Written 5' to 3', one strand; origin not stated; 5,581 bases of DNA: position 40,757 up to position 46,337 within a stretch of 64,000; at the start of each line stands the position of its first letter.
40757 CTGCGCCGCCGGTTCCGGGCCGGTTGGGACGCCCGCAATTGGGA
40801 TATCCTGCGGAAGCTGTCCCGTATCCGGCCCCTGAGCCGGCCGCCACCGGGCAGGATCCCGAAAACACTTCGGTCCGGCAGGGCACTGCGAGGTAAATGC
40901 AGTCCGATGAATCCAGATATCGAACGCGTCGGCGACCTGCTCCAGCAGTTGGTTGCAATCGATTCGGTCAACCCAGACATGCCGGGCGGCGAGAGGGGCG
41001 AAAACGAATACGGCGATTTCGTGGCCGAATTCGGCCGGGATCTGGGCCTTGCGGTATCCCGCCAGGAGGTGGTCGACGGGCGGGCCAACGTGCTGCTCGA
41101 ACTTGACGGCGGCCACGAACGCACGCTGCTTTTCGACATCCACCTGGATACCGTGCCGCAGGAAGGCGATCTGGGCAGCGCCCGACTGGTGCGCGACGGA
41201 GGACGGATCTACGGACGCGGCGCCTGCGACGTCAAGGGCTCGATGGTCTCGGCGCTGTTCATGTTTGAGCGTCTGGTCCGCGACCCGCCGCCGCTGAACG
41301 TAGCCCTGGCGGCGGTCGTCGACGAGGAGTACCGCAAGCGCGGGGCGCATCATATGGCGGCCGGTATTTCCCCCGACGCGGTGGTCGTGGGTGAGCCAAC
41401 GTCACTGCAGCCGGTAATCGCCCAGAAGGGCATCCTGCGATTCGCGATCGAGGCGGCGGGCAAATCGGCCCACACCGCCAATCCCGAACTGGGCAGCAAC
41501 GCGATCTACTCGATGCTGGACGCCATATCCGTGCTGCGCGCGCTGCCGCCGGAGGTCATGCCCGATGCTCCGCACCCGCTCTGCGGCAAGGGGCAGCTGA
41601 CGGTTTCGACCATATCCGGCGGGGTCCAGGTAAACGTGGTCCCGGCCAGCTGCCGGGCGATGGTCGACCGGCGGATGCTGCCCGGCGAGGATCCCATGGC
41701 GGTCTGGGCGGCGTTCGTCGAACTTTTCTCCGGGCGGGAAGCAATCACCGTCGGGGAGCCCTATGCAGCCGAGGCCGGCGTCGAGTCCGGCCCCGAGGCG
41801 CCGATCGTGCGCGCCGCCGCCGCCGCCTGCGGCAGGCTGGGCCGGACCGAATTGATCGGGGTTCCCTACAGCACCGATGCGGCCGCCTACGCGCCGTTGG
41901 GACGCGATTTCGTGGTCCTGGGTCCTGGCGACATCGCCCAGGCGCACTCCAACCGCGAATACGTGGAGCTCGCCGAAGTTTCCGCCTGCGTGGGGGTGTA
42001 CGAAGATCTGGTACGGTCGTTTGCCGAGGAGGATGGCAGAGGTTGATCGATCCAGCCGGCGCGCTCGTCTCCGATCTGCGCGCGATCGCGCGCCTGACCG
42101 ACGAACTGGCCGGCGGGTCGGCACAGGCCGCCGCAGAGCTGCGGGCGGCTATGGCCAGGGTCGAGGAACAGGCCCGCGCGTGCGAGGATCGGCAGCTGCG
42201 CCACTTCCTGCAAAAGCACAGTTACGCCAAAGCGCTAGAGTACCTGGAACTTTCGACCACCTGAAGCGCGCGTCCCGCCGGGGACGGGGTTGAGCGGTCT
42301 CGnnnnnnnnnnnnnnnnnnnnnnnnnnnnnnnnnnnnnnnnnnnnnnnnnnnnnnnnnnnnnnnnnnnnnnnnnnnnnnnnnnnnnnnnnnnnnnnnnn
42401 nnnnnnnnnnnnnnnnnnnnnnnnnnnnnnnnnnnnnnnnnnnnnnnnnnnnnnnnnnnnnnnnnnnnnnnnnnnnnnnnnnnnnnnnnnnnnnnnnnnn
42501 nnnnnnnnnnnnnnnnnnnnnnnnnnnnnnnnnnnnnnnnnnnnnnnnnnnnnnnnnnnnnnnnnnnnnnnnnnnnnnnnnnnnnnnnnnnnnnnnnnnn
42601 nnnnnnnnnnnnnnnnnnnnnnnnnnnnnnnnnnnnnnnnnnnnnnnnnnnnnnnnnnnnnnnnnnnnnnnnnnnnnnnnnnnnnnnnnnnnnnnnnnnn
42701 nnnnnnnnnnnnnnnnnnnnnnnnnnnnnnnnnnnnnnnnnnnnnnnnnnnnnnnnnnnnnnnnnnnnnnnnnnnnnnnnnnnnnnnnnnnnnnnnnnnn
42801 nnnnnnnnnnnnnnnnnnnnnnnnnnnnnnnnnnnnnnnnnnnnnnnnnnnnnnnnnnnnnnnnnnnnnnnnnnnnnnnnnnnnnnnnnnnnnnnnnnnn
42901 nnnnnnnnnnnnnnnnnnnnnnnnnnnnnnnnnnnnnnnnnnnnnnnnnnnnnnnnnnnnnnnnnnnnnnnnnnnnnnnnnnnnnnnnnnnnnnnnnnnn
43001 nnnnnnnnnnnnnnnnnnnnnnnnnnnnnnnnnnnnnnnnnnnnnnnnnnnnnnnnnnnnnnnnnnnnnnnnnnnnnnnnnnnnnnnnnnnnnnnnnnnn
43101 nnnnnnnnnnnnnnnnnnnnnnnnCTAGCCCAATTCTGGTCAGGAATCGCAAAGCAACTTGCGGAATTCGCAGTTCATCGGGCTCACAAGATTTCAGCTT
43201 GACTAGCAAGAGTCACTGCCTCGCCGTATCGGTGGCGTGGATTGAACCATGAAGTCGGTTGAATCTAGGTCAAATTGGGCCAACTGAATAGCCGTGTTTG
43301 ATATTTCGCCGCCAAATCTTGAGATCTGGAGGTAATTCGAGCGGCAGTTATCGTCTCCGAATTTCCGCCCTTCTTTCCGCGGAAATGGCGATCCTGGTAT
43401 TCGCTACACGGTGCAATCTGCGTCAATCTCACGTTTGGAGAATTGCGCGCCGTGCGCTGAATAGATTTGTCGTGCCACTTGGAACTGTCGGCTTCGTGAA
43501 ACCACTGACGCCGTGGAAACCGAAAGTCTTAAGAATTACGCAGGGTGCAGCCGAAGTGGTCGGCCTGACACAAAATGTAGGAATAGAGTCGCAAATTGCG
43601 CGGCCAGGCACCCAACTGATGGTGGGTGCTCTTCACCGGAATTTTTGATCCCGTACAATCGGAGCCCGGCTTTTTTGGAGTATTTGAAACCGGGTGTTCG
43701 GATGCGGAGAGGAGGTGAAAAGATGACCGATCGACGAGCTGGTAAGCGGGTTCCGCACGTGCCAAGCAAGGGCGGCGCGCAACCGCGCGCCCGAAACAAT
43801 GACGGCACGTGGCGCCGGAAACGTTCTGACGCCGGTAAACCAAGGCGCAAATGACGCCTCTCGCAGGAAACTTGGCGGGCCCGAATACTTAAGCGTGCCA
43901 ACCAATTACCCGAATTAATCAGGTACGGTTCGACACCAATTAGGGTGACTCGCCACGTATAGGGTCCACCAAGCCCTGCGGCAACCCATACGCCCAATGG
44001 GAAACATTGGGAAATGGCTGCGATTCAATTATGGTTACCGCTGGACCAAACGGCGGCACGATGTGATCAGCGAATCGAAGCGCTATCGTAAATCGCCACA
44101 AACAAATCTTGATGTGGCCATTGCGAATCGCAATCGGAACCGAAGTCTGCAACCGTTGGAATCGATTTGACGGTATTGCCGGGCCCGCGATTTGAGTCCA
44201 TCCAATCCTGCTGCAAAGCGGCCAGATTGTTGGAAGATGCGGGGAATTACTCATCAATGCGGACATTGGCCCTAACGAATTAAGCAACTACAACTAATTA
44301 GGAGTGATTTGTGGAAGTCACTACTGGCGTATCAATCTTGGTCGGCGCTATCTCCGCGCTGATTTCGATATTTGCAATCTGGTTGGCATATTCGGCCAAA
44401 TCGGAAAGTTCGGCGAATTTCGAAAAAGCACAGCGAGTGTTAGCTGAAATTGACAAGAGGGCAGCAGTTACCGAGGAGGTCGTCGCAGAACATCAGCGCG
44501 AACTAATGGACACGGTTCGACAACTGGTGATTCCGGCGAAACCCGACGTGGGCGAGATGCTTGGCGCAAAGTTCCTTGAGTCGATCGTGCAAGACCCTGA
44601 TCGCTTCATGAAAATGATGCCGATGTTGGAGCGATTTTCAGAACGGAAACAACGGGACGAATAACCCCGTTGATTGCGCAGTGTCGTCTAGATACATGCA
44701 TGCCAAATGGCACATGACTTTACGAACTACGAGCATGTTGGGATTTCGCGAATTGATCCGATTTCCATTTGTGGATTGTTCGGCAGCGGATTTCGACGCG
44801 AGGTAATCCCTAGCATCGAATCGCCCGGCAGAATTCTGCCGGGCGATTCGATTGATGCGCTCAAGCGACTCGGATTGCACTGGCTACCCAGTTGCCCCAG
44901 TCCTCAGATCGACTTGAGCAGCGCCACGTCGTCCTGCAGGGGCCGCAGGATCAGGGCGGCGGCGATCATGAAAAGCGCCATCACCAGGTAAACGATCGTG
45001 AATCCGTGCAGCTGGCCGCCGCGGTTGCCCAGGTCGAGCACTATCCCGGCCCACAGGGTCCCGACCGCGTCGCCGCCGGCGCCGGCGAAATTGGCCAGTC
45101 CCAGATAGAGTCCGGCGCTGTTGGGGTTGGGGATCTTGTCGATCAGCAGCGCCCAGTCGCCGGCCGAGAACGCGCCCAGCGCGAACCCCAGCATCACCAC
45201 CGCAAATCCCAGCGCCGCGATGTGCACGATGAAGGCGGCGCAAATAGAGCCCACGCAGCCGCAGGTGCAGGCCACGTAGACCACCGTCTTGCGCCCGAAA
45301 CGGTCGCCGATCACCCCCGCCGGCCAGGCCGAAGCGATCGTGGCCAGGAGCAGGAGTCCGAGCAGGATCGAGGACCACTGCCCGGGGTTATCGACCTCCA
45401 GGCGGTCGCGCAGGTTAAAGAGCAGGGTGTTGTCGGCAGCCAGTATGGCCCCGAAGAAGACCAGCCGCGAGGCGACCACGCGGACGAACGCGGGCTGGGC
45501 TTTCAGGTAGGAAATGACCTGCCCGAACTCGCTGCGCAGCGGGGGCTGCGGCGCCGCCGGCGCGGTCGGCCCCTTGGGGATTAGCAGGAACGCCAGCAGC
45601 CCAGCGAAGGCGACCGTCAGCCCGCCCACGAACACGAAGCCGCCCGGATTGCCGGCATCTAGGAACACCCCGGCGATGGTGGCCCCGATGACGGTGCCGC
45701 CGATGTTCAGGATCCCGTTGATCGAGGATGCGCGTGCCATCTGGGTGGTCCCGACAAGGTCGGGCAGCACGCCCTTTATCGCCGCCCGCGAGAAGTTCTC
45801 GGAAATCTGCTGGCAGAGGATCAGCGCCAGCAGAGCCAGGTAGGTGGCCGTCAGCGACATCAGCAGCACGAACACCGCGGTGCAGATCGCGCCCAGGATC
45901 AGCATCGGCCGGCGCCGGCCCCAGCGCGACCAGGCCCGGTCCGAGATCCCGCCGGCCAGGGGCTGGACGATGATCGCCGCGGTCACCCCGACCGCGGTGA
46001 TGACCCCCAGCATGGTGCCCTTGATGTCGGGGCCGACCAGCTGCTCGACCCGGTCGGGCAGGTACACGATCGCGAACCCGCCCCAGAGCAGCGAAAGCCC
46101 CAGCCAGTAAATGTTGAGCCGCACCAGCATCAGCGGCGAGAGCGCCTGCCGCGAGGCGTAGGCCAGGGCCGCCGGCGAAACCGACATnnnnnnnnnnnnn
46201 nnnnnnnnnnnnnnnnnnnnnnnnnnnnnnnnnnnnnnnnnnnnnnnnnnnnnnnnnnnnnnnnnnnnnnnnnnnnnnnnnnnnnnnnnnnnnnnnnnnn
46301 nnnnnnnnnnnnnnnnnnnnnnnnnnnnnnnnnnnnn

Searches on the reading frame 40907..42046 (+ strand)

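Call 60: search_protein_families(library=pfam, proteins=[window:40907-42046:+], max_evalue=0.001)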
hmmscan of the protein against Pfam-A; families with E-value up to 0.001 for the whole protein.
window:40907-42046:+ (379 aa): 3 families
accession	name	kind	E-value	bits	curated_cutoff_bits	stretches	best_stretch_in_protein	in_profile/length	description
PF01546.33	Peptidase_M20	-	2.5e-29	103.1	24.6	1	76-370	2-205/206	Peptidase family M20/M25/M40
PF07687.19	M20_dimer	-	5.5e-18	65.3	21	1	171-275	1-100/107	Peptidase dimerisation domain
PF04389.22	Peptidase_M28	-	2.4e-05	24.6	21.3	1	61-152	1-78/193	Peptidase family M28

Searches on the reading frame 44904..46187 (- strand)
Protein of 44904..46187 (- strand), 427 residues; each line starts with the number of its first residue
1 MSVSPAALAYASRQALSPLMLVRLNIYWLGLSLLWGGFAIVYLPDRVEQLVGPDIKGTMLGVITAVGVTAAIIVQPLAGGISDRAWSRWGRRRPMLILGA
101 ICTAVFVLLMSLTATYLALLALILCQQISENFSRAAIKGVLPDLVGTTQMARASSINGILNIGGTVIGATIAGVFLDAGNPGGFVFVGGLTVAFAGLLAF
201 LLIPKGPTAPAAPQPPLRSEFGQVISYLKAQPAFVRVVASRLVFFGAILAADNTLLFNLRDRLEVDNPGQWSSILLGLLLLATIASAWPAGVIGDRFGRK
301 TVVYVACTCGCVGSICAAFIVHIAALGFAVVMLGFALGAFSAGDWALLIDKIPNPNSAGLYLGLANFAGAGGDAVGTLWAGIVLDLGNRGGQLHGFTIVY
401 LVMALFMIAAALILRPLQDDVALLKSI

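Call 60: search_protein_families(library=pfam, proteins=[window:44904-46187:-], max_evalue=0.001)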
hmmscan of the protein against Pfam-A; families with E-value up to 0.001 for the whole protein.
window:44904-46187:- (427 aa): 4 families
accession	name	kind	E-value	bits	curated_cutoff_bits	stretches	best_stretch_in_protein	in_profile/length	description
PF07690.21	MFS_1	-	2.3e-29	102.8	33.4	1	51-376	28-346/347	Major Facilitator Superfamily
PF13347.12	MFS_2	-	3.3e-16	59.3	27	1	58-386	33-383/427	MFS/sugar transport protein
PF00083.30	Sugar_tr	-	4.4e-06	26.3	22.3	1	270-414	46-191/452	Sugar (and other) transporter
PF03092.22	BT1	-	0.00012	21.4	22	1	68-250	34-188/432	BT1 family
